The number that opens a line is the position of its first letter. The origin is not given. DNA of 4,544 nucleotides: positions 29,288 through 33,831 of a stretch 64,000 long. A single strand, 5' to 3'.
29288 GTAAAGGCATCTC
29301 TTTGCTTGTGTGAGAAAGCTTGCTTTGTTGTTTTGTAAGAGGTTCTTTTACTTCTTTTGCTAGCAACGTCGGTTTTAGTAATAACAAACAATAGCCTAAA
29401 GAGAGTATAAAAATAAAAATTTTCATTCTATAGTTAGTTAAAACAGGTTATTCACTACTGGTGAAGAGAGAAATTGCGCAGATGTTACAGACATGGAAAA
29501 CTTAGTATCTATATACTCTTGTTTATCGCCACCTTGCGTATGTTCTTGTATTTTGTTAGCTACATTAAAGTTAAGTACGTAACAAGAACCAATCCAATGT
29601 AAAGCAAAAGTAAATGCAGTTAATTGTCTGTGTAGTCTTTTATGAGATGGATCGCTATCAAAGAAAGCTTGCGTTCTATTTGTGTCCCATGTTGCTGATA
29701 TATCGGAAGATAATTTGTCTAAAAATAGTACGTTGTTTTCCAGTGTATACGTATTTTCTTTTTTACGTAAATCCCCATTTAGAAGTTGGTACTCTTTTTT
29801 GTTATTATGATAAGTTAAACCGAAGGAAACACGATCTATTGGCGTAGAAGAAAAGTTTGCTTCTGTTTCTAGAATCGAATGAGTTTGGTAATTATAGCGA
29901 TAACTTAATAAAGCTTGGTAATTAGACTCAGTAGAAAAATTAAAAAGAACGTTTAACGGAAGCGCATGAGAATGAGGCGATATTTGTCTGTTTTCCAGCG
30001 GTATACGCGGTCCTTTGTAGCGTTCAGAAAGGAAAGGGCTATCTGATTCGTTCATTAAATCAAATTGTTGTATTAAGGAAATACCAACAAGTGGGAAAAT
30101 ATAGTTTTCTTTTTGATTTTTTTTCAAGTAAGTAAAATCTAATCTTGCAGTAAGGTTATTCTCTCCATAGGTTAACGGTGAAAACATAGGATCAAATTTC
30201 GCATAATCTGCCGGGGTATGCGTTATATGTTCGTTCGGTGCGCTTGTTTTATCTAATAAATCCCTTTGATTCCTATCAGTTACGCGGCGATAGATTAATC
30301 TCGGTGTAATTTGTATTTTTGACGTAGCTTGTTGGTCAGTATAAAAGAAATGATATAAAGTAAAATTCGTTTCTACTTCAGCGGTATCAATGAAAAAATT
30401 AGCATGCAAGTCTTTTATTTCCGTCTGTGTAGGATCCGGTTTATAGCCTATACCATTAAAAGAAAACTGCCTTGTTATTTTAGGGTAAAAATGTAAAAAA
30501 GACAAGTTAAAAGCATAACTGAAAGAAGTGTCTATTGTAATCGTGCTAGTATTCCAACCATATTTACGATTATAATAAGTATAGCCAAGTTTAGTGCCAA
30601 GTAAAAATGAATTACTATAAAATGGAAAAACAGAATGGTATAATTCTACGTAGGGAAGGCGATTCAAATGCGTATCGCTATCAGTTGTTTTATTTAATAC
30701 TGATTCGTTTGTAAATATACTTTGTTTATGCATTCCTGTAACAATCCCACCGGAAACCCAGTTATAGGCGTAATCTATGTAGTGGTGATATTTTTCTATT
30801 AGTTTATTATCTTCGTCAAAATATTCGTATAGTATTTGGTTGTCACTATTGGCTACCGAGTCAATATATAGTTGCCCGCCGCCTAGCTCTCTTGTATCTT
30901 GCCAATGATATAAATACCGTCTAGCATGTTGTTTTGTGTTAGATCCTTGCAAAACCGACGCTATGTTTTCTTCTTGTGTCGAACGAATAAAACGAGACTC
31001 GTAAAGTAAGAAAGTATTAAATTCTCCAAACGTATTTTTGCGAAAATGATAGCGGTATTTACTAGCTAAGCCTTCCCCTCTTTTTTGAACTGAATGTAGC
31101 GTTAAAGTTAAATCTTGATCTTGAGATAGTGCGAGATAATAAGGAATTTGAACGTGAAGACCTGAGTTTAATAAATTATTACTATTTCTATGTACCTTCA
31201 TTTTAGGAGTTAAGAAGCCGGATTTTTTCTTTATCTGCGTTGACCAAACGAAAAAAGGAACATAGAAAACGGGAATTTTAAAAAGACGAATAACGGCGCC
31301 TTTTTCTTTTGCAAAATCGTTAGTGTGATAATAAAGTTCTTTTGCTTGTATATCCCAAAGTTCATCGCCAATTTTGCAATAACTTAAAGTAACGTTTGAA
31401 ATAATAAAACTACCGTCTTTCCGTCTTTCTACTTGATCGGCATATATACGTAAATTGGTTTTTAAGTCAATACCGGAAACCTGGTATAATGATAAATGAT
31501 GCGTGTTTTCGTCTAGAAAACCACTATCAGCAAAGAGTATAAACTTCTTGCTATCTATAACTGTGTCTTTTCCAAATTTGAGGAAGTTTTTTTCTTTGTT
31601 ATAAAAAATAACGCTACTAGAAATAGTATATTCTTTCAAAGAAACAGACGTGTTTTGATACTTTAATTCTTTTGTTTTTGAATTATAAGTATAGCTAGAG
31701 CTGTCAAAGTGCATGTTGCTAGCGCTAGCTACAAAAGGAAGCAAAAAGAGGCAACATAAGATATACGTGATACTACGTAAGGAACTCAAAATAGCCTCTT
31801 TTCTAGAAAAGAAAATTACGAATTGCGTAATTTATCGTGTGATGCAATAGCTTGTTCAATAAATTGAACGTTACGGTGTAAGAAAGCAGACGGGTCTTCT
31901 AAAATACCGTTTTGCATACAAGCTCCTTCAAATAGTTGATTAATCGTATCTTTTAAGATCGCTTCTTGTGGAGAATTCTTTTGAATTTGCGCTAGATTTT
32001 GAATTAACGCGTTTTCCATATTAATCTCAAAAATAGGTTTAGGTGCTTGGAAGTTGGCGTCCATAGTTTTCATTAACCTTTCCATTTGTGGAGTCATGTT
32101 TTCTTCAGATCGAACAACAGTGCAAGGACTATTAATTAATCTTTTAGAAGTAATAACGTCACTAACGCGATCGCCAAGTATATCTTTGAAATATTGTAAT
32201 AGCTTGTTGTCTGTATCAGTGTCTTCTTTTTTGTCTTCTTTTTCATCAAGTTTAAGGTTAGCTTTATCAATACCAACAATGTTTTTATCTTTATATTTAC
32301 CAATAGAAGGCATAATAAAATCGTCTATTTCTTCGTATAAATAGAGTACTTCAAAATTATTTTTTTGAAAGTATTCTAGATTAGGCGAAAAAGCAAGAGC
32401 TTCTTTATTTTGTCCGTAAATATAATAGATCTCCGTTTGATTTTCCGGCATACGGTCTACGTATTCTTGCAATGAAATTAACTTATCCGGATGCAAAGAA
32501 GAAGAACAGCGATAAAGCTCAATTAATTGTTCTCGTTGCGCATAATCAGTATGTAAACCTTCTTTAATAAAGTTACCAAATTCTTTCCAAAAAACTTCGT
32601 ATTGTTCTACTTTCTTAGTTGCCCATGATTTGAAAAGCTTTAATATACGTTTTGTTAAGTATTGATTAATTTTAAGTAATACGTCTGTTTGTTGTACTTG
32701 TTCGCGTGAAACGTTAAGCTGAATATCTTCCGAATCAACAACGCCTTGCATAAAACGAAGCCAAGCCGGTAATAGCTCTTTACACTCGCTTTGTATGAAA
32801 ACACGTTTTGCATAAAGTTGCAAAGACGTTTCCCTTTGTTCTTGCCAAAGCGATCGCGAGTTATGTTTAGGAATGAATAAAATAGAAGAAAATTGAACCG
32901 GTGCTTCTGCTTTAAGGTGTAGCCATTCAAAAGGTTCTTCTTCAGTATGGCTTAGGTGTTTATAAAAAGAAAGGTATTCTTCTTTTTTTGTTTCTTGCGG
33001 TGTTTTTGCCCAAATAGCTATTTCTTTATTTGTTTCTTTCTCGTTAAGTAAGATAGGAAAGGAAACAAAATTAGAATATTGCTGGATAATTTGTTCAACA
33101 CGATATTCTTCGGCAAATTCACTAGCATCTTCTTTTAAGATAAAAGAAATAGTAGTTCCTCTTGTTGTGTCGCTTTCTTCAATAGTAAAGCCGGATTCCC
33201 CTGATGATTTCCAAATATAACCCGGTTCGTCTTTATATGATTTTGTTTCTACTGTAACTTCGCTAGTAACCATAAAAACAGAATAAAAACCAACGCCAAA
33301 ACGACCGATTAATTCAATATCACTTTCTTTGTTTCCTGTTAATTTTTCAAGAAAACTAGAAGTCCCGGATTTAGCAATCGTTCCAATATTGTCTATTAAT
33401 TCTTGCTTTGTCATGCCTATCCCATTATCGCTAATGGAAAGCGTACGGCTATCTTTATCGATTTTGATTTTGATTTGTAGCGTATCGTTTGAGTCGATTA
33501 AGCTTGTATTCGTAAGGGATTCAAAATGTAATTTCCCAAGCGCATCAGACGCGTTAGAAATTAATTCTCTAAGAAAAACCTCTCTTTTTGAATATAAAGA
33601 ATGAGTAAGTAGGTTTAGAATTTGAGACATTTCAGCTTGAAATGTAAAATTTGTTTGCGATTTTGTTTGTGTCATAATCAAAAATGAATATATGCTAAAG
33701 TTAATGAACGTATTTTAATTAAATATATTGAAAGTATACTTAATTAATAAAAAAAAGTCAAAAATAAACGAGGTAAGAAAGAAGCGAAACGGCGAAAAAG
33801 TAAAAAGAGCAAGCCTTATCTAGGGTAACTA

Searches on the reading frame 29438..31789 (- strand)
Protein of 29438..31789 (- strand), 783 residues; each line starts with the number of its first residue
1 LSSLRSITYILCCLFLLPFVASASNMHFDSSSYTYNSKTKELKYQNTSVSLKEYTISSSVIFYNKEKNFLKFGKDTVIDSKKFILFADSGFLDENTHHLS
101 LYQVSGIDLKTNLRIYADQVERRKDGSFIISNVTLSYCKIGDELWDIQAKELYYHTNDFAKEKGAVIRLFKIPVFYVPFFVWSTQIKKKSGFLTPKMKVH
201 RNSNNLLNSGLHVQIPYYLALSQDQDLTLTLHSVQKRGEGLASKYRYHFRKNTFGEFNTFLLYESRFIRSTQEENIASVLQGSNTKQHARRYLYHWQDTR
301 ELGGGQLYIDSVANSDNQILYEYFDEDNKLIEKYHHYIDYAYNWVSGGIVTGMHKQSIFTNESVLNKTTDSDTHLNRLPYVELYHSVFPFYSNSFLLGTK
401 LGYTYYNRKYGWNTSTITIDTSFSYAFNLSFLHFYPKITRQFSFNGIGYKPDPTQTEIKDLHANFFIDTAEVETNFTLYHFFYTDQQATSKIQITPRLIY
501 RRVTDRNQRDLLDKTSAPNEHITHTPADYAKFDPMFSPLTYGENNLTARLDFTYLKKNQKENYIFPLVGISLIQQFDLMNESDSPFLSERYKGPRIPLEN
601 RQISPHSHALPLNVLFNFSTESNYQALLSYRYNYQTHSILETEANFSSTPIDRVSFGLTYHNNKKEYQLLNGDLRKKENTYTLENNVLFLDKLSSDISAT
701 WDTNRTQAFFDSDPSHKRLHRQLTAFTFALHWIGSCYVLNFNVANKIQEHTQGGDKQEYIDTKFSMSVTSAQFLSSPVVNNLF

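Call 16: search_protein_families(library=ncbifam, proteins=[window:29438-31789:-], max_evalue=1e-10)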
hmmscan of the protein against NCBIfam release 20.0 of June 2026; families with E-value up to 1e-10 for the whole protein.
window:29438-31789:- (783 aa): 2 families
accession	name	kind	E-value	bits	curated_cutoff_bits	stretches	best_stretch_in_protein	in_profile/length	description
NF002997.0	PRK03761.1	equivalog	5.1e-21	74.5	683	1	112-301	145-317/783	LPS assembly protein LptD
NF003358.0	PRK04423.1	equivalog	3.4e-12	45.4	944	1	90-255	125-282/799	LPS-assembly protein LptD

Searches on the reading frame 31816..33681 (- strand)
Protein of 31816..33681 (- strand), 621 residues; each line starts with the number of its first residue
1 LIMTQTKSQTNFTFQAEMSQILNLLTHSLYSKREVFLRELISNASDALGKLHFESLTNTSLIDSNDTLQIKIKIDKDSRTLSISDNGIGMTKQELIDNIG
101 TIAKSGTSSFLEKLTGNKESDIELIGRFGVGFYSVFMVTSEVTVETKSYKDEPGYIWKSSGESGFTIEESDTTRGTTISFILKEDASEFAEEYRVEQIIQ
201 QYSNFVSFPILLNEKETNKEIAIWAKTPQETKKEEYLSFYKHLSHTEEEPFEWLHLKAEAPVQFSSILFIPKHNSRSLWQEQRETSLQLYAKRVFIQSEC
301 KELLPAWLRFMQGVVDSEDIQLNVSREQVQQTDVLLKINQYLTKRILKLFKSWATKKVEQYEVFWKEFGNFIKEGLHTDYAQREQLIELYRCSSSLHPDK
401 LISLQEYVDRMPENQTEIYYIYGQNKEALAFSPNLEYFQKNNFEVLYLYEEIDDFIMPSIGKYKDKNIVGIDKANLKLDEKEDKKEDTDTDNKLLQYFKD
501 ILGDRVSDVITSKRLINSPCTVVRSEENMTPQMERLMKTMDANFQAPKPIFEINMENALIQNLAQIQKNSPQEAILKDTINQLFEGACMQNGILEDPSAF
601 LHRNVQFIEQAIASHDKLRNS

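Call 16: search_protein_families(library=ncbifam, proteins=[window:31816-33681:-], max_evalue=1e-10)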
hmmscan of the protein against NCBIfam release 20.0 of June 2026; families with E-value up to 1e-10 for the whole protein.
window:31816-33681:- (621 aa): 2 families
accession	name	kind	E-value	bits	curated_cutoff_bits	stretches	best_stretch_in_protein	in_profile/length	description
NF003555.1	PRK05218.1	equivalog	2.3e-208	693.6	371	1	12-607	3-613/614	molecular chaperone HtpG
NF010683.0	PRK14083.1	equivalog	1.2e-57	195.8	455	1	9-361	3-343/604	HSP90 family protein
